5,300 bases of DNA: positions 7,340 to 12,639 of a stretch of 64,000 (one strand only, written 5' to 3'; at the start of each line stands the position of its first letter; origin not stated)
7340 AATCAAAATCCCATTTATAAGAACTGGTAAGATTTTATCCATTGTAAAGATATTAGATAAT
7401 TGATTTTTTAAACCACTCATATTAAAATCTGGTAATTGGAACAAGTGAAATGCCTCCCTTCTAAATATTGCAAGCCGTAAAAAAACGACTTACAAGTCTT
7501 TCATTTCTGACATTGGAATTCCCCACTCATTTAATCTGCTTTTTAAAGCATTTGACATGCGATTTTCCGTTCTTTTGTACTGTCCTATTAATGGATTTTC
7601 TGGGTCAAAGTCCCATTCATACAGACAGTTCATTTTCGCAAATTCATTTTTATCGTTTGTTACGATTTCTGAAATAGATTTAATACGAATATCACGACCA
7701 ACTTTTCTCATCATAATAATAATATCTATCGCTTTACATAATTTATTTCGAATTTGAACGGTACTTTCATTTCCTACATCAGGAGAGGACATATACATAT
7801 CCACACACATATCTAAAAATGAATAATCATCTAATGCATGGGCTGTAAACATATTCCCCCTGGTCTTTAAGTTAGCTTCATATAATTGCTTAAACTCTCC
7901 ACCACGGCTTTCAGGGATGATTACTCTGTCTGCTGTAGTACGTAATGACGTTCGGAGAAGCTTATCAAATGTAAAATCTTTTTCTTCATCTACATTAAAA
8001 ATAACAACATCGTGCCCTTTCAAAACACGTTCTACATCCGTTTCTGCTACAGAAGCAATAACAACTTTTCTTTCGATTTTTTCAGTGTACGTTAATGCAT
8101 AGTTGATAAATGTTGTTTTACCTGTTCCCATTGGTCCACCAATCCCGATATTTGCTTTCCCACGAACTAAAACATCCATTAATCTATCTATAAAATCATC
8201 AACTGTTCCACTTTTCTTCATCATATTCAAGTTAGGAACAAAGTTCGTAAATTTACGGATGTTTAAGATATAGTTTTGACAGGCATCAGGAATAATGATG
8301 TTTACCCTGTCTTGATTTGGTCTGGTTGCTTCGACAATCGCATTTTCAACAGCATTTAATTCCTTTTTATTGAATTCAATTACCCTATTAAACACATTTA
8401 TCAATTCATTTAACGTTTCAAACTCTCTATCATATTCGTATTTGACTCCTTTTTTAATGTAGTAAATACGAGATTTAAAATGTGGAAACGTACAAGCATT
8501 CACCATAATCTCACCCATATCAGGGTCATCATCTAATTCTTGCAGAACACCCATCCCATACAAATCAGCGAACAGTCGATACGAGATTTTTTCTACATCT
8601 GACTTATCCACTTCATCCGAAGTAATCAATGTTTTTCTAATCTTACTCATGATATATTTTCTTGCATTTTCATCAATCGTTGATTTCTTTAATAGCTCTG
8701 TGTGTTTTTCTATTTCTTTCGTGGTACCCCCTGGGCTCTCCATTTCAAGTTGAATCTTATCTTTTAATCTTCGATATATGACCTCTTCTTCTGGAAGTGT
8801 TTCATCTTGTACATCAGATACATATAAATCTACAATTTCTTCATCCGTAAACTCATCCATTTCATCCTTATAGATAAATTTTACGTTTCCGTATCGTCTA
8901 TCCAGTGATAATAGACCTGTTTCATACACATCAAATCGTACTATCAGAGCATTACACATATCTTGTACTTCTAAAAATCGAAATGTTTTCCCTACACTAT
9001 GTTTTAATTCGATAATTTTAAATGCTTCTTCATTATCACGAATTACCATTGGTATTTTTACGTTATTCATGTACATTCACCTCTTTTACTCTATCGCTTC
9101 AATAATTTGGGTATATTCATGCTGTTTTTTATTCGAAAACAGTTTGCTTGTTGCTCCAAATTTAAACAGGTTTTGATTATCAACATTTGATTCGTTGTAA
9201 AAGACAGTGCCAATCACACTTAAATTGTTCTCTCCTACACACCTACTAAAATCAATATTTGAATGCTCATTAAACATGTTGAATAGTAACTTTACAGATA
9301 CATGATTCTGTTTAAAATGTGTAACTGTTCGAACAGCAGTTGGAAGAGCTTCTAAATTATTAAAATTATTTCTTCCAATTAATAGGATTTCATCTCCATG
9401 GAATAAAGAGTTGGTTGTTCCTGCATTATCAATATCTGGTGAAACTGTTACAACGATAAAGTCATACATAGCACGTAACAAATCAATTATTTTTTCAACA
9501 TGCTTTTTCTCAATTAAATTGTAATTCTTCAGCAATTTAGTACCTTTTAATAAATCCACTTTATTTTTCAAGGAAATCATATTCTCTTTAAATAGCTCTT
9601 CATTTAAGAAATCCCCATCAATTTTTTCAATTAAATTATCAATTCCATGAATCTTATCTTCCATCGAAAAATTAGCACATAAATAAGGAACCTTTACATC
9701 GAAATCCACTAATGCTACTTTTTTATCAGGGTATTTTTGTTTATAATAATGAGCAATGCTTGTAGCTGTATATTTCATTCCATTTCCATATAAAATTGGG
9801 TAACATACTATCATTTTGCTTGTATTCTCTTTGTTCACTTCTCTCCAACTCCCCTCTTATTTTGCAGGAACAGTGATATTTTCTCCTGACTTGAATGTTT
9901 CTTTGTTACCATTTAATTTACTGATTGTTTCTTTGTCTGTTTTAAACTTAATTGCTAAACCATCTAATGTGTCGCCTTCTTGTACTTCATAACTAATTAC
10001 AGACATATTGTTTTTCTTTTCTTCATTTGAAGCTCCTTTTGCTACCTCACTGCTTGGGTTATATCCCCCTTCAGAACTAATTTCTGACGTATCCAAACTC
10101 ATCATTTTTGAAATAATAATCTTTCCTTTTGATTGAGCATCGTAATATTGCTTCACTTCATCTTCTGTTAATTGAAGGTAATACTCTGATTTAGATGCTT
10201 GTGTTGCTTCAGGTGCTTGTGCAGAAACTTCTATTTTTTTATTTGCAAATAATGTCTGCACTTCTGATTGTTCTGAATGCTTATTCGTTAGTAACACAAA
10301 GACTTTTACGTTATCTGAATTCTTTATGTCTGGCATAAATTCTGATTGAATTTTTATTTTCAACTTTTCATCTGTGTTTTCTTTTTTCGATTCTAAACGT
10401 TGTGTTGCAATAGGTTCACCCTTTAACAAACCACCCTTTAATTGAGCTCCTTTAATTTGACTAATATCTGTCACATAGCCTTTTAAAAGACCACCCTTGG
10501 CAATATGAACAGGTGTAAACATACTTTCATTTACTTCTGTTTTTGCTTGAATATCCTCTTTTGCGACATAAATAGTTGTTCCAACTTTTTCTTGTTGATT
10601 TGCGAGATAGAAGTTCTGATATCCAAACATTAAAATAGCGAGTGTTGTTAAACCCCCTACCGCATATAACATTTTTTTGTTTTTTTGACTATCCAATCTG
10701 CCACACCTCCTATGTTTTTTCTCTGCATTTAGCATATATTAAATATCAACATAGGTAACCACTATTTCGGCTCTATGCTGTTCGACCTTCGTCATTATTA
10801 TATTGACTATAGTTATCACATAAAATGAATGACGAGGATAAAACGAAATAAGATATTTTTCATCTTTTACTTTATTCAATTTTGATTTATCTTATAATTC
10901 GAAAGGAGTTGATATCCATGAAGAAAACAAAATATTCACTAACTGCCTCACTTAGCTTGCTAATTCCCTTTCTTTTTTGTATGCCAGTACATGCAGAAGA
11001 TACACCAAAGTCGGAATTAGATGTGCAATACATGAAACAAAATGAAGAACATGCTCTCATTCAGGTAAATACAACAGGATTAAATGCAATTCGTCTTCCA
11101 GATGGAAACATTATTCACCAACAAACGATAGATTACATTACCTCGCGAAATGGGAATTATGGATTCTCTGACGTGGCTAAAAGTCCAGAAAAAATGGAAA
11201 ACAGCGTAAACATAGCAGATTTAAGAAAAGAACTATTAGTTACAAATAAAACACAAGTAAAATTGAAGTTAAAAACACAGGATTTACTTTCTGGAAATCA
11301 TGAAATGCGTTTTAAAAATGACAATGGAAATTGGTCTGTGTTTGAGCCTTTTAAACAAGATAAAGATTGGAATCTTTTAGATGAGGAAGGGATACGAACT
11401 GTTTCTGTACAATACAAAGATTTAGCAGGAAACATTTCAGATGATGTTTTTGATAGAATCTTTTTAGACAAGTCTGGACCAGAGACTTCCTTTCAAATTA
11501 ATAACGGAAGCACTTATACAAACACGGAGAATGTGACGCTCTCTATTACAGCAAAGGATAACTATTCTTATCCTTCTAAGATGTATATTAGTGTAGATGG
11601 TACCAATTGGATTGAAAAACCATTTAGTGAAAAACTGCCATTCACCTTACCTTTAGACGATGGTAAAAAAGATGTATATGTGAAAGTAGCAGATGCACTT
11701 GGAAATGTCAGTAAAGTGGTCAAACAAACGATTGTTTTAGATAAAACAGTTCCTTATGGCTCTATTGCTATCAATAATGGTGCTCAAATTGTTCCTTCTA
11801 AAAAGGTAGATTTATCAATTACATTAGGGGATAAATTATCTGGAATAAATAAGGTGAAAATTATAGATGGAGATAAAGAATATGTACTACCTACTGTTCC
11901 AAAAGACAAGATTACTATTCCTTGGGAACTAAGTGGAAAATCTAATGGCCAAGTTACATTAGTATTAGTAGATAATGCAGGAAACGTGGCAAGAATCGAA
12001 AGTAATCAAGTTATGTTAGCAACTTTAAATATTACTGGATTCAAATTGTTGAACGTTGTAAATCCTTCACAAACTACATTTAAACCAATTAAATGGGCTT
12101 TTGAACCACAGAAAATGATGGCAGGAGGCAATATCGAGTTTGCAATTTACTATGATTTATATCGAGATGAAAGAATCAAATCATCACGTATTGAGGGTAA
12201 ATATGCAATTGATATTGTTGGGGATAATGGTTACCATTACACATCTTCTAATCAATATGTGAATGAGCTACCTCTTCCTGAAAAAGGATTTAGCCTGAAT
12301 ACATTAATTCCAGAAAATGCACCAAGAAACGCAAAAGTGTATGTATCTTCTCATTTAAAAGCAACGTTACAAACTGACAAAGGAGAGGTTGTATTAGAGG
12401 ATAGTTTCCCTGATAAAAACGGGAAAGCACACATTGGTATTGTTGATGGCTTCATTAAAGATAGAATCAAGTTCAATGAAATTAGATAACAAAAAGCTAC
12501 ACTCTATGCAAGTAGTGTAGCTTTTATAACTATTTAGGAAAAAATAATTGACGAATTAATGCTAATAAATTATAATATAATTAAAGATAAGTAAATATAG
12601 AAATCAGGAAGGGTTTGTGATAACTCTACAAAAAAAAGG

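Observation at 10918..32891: Complementary broken Ig repeats suggest a three-tier, strand-donating modular adhesin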

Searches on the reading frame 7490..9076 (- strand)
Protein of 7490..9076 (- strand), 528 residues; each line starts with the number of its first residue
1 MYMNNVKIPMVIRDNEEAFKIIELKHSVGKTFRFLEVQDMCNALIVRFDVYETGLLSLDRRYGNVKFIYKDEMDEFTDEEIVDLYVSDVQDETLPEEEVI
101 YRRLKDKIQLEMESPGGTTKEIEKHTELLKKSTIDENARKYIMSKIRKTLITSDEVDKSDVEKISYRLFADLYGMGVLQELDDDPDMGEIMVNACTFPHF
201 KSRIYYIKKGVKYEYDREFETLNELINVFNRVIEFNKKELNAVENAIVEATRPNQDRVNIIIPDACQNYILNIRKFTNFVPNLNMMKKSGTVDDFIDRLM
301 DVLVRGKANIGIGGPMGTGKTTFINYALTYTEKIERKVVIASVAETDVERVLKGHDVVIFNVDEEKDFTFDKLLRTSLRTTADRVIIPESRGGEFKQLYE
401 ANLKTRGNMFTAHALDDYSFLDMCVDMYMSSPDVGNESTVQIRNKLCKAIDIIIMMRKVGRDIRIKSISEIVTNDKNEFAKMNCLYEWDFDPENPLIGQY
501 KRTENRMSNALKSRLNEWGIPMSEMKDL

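Call 8: search_protein_families(library=pfam, proteins=[window:7490-9076:-], max_evalue=0.01)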
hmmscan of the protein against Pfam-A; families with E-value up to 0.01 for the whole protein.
window:7490-9076:- (528 aa): 2 families
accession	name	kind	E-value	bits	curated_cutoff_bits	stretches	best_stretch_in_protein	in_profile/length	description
PF00437.27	T2SSE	-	1.7e-15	57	24.9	1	247-454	72-273/370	Type II/IV secretion system protein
PF02492.25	cobW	-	0.002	18.2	20.7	1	310-350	3-44/180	CobW/HypB/UreG, nucleotide-binding domain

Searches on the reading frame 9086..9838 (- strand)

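Call 8: search_protein_families(library=pfam, proteins=[window:9086-9838:-], max_evalue=0.01)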
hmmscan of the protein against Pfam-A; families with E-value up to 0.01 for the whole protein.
window:9086-9838:- (250 aa): 1 family
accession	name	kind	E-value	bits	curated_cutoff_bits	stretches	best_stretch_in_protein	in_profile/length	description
PF13614.12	AAA_31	-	4.1e-06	27.3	27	1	24-178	16-170/177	AAA domain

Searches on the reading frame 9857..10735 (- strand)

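Call 8: search_protein_families(library=pfam, proteins=[window:9857-10735:-], max_evalue=0.01)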
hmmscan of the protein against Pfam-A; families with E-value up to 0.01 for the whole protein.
window:9857-10735:- (292 aa): 2 families
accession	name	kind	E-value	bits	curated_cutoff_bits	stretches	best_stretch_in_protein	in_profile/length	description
PF01476.26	LysM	-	3.8e-05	24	20.9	1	249-278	1-30/43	LysM domain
PF08666.17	SAF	-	0.00056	20.8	21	1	54-115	2-63/63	SAF domain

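Call 10: search_protein_families(library=ncbifam, proteins=[window:9857-10735:-], max_evalue=0.05)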
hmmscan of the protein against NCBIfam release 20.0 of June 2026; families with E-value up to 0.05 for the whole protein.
window:9857-10735:- (292 aa): 8 families
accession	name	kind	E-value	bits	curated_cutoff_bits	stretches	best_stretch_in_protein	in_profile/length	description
TIGR03177.1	pilus_cpaB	equivalog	3.5e-07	29.8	71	1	46-119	30-103/262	Flp pilus assembly protein CpaB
TIGR03170.1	flgA_cterm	equivalog_domain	8.9e-07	28.9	54.65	1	52-117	12-77/137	flagellar basal body P-ring formation chaperone FlgA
NF047755.1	LIC_10271_M23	exception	3.7e-05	23.6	180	1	243-289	21-69/207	LIC_10271 family cell wall hydrolase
NF008050.0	PRK10783.1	equivalog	0.0015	16.9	508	1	146-289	307-447/457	murein transglycosylase D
NF010723.1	PRK14125.1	equivalog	0.0023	17.8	60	1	238-291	24-86/87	cell division suppressor protein YneA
NF047657.1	CellWlHdaseLepto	equivalog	0.014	14.9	400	1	243-286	25-68/221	hypothetical protein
NF008652.0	PRK11649.1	equivalog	0.037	12.7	341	0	212-281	74-130/439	murein DD-endopeptidase MepM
TIGR02447.1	yiiD_Cterm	subfamily_domain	0.05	13.5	97.1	0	19-91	35-106/138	putative thioesterase domain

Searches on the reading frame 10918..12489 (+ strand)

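Call 4: search_protein_families(library=pfam, proteins=[window:10918-12489:+], max_evalue=0.01)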
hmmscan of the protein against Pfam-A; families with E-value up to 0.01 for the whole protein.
window:10918-12489:+ (523 aa): 3 families
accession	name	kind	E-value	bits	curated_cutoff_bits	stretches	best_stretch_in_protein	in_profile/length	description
PF17957.7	Big_7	-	1.1e-08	36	24.1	1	196-233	10-45/70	Bacterial Ig domain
PF19077.6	Big_13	-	1.3e-05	26.1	27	0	199-275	22-101/102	Bacterial Ig-like domain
PF12245.14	Big_3_2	-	0.0016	19.1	23.3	0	190-276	34-122/122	Bacterial Ig-like domain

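Call 5: search_protein_families(library=ncbifam, proteins=[window:10918-12489:+], max_evalue=0.01)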
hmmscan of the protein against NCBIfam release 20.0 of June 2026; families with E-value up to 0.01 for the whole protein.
window:10918-12489:+ (523 aa): 3 families
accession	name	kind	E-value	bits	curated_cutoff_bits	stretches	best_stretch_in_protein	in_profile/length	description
NF047446.1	barrel_OmpL47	domain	2.5e-12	47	40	1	204-272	3-66/68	OmpL47-type beta-barrel domain-containing protein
NF047441.1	Lepto_OmpL47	equivalog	5.9e-06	26.1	250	1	118-283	170-331/336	multi-beta-barrel domain surface protein OmpL47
NF033510.3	Ca_tandemer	repeat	0.0027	18.1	50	0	244-265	75-96/96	Ca2+-stabilized repeat-containing adhesin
